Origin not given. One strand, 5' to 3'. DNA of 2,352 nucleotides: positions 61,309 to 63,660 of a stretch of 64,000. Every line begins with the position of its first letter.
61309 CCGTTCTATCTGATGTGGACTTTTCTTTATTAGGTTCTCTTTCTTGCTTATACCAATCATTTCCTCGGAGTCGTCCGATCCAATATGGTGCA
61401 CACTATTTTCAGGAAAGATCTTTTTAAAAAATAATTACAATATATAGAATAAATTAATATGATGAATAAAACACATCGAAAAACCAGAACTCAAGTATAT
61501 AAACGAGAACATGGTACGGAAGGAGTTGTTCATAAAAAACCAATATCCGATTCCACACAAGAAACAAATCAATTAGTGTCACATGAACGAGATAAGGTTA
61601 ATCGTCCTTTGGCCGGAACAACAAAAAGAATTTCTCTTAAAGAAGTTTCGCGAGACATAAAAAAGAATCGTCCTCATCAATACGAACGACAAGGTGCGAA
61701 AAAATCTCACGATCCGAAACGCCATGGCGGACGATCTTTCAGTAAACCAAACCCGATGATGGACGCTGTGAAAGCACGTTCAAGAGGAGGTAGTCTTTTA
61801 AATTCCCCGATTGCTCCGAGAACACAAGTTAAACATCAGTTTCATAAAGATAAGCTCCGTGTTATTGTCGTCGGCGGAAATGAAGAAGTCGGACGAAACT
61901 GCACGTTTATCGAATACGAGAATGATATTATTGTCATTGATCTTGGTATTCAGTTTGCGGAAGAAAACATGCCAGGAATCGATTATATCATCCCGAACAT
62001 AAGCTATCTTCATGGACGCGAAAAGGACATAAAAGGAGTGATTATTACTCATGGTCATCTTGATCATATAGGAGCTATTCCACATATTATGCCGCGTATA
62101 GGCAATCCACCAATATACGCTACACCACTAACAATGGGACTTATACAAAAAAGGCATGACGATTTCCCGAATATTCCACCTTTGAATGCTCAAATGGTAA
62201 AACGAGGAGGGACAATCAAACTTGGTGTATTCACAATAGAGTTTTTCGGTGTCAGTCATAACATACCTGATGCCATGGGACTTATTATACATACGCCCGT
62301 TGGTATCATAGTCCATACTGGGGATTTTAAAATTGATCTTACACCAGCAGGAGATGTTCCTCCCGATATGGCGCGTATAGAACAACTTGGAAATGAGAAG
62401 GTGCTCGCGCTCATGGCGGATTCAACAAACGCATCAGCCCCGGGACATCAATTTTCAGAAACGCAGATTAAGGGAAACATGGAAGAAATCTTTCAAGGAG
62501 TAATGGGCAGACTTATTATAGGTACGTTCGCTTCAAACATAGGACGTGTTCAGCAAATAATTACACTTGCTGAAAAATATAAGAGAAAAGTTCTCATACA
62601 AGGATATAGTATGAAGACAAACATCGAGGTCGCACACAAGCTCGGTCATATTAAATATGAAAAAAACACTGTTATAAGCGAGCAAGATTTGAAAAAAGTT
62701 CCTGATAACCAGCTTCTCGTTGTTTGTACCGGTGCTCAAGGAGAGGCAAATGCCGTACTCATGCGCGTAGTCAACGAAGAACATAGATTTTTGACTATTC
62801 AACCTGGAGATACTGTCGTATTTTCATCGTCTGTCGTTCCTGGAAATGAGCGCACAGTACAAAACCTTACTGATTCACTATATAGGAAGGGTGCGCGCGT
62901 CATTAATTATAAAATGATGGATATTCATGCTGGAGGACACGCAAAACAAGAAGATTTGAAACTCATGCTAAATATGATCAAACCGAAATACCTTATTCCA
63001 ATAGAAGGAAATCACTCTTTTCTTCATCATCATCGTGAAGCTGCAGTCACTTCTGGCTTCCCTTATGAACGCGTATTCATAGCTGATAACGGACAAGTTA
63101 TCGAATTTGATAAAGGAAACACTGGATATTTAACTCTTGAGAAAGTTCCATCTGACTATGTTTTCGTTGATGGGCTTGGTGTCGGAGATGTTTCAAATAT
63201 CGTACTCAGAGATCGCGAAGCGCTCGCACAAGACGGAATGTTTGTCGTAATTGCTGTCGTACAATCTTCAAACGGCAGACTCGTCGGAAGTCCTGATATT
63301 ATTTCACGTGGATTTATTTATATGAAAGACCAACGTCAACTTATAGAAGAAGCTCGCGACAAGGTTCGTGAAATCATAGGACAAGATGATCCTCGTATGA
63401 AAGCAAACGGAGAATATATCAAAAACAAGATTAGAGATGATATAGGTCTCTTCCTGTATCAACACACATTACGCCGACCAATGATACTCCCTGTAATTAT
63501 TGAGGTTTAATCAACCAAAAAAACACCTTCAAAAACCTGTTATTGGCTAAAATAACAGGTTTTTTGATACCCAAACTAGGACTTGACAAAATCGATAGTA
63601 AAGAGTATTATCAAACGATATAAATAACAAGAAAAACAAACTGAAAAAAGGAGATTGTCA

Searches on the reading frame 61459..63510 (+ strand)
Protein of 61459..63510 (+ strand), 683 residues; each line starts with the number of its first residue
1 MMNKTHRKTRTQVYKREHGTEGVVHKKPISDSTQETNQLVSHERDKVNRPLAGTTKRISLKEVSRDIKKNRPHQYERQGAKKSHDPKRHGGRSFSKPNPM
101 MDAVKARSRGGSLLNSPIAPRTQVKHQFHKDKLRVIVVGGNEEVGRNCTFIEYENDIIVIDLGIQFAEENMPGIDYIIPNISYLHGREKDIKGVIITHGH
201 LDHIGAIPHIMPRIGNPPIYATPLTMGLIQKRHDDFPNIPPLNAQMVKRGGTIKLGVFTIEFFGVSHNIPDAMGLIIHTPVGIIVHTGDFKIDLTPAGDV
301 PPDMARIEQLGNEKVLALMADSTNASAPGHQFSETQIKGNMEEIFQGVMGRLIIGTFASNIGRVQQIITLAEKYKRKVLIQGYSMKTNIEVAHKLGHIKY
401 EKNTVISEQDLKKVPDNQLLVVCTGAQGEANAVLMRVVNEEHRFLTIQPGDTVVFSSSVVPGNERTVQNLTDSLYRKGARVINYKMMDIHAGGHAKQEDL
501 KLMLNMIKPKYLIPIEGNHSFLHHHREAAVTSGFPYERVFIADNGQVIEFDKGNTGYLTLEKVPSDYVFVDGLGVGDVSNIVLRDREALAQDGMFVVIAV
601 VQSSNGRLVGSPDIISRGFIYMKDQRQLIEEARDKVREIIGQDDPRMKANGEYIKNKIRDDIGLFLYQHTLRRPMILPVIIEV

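Call 48: search_protein_families(library=pfam, proteins=[window:61459-63510:+], max_evalue=0.001)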
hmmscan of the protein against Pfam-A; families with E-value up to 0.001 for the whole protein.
window:61459-63510:+ (683 aa): 5 families
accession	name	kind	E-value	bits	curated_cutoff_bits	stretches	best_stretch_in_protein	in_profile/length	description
PF22505.1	RNase_J_b_CASP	-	8.9e-44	148.8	27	1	350-474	2-126/126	Ribonuclease J, beta-CASP domain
PF17770.6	RNase_J_C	-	3.3e-29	102.3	23.8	1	582-683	1-102/102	Ribonuclease J C-terminal domain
PF00753.33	Lactamase_B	-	1.9e-14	54.5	22.7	1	144-290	4-150/196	Metallo-beta-lactamase superfamily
PF12706.13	Lactamase_B_2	-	1.5e-11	44.7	27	1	188-291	26-144/200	Beta-lactamase superfamily domain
PF07521.17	RMMBL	-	7.5e-06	26.3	21.6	1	488-533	10-57/63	Zn-dependent metallo-hydrolase RNA specificity domain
